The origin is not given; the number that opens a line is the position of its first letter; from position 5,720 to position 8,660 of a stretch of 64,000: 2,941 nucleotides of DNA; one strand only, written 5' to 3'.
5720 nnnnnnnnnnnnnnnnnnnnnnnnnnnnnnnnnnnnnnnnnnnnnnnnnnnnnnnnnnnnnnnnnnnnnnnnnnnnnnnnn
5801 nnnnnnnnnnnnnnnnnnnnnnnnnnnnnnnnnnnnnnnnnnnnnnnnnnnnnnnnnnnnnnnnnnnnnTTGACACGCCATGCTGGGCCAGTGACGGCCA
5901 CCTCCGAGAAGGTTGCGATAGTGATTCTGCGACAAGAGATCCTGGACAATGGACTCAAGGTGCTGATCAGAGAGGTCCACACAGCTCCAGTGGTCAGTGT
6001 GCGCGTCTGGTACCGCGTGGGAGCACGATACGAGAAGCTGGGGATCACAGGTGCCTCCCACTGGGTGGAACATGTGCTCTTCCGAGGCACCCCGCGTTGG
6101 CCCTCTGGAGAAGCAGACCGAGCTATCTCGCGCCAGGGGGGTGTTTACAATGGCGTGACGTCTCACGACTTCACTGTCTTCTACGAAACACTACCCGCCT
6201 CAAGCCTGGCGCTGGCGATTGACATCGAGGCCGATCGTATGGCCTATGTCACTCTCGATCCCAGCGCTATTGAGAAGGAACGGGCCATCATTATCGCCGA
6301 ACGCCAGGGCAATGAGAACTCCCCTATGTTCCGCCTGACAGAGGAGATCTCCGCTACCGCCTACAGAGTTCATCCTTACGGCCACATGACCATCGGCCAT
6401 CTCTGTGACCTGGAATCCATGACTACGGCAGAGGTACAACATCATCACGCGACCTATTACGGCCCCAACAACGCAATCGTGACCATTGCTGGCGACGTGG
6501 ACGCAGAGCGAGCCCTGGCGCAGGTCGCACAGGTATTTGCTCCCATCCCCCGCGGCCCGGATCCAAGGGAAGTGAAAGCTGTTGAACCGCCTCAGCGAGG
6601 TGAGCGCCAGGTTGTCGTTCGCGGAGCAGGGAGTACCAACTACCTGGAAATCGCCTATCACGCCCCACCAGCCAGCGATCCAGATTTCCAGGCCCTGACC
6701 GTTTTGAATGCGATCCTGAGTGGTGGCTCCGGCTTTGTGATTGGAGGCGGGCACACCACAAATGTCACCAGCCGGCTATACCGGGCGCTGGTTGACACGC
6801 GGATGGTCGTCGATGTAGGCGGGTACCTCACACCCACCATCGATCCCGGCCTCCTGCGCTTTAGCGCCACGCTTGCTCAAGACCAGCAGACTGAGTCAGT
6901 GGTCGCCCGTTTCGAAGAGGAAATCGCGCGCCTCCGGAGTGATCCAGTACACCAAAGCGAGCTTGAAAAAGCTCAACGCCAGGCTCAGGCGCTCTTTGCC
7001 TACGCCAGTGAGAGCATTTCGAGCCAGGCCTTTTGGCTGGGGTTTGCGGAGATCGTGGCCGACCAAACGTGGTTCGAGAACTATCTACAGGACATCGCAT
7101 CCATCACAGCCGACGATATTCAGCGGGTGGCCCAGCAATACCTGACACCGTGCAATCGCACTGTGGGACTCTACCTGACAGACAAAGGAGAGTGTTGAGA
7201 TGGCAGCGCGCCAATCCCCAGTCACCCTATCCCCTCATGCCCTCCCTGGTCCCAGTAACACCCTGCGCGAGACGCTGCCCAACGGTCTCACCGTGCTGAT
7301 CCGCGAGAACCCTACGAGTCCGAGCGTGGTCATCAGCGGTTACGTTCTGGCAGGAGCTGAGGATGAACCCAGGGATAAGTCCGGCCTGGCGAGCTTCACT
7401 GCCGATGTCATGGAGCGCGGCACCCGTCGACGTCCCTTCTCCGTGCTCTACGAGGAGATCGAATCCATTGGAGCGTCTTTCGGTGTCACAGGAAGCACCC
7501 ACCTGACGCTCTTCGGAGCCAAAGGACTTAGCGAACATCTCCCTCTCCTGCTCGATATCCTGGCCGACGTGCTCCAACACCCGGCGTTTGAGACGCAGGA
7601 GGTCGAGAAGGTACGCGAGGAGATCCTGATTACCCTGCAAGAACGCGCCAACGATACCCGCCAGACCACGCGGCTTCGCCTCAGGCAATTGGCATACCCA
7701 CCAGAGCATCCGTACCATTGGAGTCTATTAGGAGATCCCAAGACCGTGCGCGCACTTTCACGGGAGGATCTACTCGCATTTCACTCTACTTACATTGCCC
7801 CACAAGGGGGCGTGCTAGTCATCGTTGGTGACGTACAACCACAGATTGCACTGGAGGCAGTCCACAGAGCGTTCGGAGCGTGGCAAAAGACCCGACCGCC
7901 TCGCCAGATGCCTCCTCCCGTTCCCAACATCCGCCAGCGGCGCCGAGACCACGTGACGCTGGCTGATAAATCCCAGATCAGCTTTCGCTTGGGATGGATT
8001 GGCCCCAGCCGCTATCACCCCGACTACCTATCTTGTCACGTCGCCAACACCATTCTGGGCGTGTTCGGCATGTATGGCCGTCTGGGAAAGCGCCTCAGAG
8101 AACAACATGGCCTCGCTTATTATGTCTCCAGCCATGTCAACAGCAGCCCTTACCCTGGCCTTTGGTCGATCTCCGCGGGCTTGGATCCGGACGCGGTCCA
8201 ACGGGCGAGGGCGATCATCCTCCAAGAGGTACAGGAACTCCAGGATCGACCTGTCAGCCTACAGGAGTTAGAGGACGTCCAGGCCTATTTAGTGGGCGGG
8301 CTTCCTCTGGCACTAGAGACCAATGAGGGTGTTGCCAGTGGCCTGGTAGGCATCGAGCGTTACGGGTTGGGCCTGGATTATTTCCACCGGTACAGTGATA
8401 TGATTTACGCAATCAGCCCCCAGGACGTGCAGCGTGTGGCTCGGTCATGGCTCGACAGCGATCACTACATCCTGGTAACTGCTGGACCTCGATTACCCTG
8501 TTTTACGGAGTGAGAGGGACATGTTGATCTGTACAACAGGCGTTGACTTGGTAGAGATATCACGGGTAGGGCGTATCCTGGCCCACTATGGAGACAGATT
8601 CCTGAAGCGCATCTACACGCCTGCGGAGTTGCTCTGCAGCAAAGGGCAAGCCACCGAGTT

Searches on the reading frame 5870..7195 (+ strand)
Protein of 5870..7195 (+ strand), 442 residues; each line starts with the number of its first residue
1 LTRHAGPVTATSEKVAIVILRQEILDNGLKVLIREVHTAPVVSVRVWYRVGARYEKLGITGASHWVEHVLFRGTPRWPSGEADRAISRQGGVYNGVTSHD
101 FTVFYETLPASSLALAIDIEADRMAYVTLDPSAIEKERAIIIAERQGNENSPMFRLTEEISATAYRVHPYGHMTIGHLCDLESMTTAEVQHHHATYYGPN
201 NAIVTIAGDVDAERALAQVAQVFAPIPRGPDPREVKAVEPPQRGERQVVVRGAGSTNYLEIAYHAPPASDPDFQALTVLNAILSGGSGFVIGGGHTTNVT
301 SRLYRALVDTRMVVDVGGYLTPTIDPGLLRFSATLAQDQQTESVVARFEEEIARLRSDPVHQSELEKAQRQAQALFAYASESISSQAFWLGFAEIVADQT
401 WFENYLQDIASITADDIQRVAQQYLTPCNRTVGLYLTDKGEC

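Call 54: search_protein_families(library=pfam, proteins=[window:5870-7195:+], max_evalue=0.00001)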
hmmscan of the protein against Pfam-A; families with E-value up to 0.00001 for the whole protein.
window:5870-7195:+ (442 aa): 2 families
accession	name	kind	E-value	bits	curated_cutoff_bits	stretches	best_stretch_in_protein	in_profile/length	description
PF05193.26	Peptidase_M16_C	-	5.1e-33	114.9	23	1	184-371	2-180/181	Peptidase M16 inactive domain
PF00675.25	Peptidase_M16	-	1.4e-24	87.1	22.3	1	30-175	1-146/149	Insulinase (Peptidase family M16)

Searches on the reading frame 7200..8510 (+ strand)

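Call 54: search_protein_families(library=pfam, proteins=[window:7200-8510:+], max_evalue=0.00001)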
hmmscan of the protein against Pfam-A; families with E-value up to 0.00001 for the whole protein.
window:7200-8510:+ (437 aa): 2 families
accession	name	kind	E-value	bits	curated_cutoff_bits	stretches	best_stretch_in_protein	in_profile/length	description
PF05193.26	Peptidase_M16_C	-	2.2e-35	122.6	23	1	186-362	2-179/181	Peptidase M16 inactive domain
PF00675.25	Peptidase_M16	-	6.9e-19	68.7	22.3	1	32-153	2-123/149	Insulinase (Peptidase family M16)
